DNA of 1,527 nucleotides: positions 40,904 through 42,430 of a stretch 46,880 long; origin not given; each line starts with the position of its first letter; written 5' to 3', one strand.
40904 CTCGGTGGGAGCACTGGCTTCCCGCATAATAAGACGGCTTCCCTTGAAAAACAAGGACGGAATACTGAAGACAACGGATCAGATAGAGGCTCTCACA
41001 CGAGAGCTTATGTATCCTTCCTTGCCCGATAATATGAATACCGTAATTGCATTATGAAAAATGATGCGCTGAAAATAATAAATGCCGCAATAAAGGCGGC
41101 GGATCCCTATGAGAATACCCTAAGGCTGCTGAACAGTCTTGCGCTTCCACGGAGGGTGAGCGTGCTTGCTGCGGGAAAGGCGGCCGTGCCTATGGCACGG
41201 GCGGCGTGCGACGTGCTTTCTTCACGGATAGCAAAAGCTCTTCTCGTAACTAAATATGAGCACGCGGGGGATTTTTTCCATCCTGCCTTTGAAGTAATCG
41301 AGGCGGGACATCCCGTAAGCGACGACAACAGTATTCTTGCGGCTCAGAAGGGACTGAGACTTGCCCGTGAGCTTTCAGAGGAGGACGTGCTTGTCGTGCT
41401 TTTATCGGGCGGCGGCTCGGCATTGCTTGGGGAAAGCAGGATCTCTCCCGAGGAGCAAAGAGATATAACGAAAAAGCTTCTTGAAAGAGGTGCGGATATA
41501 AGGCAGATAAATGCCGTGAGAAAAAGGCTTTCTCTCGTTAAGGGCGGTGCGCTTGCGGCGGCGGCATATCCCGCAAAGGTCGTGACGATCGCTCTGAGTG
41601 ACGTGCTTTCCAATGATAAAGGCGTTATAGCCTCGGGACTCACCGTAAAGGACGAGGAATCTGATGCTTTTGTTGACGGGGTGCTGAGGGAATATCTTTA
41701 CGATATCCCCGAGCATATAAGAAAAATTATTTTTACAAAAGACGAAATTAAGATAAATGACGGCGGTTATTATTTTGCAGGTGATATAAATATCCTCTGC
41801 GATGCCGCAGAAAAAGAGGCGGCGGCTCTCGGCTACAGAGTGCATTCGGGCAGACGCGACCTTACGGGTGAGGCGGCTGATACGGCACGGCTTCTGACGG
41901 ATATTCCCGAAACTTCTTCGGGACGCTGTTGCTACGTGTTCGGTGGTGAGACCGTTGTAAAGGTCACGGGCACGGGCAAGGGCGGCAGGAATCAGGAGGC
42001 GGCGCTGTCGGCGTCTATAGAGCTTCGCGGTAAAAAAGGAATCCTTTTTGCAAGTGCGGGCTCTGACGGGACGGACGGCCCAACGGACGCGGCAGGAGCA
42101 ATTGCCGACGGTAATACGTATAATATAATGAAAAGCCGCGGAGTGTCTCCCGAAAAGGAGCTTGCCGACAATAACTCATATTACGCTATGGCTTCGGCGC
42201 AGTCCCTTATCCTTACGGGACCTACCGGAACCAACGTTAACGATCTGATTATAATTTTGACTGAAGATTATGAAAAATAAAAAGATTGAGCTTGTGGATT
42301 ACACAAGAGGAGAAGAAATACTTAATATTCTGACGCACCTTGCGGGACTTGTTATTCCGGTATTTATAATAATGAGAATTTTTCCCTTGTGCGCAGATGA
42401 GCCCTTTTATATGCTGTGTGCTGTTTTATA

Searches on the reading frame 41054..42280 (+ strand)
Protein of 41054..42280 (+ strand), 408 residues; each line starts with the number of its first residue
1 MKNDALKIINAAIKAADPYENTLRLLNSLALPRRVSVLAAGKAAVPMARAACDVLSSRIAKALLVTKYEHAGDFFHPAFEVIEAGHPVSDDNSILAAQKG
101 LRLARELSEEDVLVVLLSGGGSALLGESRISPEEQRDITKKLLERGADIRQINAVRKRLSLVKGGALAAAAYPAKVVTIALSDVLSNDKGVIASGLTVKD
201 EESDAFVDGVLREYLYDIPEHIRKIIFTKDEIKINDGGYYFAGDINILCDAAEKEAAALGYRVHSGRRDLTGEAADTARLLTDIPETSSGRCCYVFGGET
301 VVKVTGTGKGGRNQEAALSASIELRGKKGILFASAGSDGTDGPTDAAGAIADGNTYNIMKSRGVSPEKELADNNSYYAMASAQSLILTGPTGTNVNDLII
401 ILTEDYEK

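Call 51: search_protein_families(library=pfam, proteins=[window:41054-42280:+], max_evalue=0.00001)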
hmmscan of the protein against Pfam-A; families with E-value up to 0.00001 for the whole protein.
window:41054-42280:+ (408 aa): 2 families
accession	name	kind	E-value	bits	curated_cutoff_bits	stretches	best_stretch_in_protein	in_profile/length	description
PF13660.11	DUF4147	-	4.6e-61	206.7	23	1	5-225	2-232/234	Domain of unknown function (DUF4147)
PF05161.18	MOFRL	-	3e-37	127.5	28.3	1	292-397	1-106/106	MOFRL family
